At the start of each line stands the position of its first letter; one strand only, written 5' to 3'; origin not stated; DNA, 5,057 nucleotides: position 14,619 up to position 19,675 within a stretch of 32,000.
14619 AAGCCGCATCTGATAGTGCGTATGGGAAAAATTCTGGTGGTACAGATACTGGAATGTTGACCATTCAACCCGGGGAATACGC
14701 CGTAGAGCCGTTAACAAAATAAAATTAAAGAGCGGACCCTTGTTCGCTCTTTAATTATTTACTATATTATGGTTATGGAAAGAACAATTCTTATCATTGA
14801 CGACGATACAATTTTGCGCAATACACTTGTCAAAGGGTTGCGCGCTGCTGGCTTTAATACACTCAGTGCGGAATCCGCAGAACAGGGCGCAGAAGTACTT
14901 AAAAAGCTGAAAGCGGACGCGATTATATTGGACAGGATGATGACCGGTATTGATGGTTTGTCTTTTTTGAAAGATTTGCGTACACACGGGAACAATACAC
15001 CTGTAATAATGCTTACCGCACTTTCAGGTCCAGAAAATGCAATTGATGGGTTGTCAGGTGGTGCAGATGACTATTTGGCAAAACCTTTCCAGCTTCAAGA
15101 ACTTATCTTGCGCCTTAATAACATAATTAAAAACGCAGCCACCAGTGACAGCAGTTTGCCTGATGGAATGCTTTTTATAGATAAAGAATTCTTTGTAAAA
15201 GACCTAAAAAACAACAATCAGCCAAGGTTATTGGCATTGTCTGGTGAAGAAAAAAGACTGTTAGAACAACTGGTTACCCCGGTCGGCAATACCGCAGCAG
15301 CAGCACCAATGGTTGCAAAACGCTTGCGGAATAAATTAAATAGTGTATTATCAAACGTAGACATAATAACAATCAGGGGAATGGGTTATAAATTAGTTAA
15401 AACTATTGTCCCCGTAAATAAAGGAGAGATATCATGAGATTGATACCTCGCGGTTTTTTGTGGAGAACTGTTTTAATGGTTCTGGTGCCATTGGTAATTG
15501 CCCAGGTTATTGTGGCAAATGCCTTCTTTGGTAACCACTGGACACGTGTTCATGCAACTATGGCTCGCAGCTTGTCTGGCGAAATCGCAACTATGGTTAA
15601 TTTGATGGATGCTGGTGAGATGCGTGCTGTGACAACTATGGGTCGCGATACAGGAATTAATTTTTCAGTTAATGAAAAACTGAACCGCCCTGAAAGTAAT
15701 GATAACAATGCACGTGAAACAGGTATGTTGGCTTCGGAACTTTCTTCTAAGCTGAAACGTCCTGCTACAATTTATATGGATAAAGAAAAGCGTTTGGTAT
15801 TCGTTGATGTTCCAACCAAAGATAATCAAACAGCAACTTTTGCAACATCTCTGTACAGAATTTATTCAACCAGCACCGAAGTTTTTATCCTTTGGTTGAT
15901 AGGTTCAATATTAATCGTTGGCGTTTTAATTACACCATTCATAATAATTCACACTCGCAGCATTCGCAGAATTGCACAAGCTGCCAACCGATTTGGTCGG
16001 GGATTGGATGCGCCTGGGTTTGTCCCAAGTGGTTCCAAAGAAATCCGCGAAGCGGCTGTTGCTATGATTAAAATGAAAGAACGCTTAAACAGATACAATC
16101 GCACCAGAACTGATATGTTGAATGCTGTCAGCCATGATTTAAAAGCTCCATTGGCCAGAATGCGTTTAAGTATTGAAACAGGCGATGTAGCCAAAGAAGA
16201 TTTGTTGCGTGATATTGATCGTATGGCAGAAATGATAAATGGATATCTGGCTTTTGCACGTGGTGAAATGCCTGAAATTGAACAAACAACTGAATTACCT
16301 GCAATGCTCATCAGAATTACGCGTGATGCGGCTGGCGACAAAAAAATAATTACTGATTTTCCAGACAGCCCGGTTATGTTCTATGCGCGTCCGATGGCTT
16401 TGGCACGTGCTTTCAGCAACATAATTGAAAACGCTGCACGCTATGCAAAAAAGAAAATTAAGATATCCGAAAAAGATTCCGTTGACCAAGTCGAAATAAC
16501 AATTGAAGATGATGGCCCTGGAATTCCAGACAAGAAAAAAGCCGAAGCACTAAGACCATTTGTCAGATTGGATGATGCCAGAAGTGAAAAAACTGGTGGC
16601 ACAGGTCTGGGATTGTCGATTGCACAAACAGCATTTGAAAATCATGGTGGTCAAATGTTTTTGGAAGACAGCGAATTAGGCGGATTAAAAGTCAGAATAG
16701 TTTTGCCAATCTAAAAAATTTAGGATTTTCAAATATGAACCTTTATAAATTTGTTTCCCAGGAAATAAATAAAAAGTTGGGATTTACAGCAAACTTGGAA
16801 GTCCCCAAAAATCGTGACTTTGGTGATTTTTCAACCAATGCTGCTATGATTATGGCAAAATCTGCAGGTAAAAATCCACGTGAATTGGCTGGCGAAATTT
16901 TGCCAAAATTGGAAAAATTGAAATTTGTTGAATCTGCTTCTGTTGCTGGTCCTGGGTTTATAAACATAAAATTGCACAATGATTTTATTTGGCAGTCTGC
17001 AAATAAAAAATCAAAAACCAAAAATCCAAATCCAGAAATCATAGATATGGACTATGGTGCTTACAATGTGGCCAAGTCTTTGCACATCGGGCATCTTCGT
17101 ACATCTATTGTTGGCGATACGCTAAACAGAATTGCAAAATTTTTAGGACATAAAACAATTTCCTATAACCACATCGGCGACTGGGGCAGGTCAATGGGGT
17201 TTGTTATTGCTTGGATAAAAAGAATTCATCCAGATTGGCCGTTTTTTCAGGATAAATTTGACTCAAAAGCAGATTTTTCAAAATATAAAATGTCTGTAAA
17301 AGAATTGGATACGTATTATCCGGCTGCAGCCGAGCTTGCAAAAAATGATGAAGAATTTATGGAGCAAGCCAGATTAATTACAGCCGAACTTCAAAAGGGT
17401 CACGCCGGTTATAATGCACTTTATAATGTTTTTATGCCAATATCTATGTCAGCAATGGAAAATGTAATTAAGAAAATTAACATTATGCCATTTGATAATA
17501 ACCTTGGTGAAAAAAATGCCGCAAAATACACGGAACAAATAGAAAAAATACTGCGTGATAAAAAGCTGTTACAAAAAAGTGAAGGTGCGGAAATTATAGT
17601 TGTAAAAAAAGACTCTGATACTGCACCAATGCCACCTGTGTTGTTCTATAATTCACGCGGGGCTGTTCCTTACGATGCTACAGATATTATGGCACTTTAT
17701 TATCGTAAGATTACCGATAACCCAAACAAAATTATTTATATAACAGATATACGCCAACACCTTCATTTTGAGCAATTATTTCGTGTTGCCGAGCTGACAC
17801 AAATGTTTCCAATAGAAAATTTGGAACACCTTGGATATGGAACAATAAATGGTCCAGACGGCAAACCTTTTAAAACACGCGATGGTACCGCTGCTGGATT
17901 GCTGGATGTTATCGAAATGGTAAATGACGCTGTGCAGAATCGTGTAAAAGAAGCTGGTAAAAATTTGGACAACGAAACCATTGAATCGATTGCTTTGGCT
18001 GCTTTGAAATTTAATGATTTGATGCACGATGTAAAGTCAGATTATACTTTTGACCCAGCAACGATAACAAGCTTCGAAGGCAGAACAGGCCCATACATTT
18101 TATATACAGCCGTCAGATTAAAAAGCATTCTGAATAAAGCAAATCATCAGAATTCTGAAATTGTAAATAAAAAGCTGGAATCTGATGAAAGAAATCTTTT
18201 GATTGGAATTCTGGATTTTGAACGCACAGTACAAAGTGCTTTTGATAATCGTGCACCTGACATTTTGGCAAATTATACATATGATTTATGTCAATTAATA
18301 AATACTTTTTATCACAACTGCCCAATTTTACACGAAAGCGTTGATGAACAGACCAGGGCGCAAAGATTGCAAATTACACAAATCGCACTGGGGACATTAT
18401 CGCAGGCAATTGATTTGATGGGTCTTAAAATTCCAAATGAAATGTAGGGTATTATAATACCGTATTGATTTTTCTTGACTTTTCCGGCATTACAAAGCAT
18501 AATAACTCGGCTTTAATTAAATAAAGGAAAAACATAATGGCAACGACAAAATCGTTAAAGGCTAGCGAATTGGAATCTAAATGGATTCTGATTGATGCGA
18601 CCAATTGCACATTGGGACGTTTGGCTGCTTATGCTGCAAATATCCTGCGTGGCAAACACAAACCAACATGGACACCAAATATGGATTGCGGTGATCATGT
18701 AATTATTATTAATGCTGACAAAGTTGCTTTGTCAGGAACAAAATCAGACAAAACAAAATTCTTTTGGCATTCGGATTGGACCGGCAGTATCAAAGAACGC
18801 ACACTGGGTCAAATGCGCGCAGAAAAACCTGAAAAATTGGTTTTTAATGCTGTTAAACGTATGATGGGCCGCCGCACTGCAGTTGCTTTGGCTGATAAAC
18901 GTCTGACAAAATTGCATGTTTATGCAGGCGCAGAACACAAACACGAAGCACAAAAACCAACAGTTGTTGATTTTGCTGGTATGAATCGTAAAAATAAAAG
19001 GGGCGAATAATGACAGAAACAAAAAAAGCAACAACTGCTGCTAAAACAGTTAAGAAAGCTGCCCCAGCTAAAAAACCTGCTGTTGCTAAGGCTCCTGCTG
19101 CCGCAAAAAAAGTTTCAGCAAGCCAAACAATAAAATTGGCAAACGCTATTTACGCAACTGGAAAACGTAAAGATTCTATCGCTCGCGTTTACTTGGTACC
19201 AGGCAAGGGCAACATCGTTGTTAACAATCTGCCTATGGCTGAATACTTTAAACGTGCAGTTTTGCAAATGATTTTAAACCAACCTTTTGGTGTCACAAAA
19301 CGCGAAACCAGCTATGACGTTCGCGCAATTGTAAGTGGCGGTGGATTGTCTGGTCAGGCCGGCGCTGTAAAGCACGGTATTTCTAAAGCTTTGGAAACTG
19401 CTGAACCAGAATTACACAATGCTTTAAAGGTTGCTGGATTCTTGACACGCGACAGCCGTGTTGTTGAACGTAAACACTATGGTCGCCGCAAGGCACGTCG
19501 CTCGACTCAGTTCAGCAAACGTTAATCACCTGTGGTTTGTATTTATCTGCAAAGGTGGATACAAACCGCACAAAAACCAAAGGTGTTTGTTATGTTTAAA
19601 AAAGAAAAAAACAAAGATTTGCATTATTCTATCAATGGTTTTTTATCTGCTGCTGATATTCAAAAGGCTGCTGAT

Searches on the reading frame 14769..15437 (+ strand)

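Call 8: search_protein_families(library=pfam, proteins=[window:14769-15437:+], max_evalue=0.001)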
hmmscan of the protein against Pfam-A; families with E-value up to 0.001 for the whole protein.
window:14769-15437:+ (222 aa): 1 family
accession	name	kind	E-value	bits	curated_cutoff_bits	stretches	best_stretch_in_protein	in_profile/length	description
PF00072.30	Response_reg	-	1e-27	96.9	30.2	1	7-116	1-110/111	Response regulator receiver domain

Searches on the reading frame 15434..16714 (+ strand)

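Call 8: search_protein_families(library=pfam, proteins=[window:15434-16714:+], max_evalue=0.001)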
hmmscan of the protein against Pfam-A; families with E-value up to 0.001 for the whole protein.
window:15434-16714:+ (426 aa): 5 families
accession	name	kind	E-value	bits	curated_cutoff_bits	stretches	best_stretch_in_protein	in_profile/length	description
PF02518.31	HATPase_c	-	1e-21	77.9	26.4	1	320-425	3-108/111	Histidine kinase-, DNA gyrase B-, and HSP90-like ATPase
PF00512.31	HisKA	-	1.1e-06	29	26.9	1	225-278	2-64/66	His Kinase A (phospho-acceptor) domain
PF13581.12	HATPase_c_2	-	1.3e-05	25.7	27.4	1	322-394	35-104/127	Histidine kinase-like ATPase domain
PF13589.12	HATPase_c_3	-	4.1e-05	24.1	25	1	323-398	3-81/137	Histidine kinase-, DNA gyrase B-, and HSP90-like ATPase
PF00672.30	HAMP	-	0.00017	22.3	25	1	174-219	7-52/53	HAMP domain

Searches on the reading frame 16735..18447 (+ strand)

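Call 8: search_protein_families(library=pfam, proteins=[window:16735-18447:+], max_evalue=0.001)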
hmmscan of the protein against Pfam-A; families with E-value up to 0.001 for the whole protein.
window:16735-18447:+ (570 aa): 3 families
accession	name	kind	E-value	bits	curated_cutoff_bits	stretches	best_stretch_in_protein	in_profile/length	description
PF00750.26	tRNA-synt_1d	-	1.7e-60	205.3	23.3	1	92-440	11-348/349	tRNA synthetases class I (R), catalytic domain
PF05746.21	DALR_1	-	7.9e-27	94.1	22.3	1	455-570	1-117/117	DALR anticodon binding domain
PF03485.21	Arg_tRNA_synt_N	-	3.2e-21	76.2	21.5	1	17-80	22-85/85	Arginyl tRNA synthetase N terminal domain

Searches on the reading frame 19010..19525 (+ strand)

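Call 8: search_protein_families(library=pfam, proteins=[window:19010-19525:+], max_evalue=0.001)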
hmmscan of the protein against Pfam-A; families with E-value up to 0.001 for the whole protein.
window:19010-19525:+ (171 aa): 1 family
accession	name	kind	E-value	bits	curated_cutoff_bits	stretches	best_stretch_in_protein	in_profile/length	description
PF00380.25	Ribosomal_S9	-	5.8e-45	153.1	22.5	1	51-171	1-121/121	Ribosomal protein S9/S16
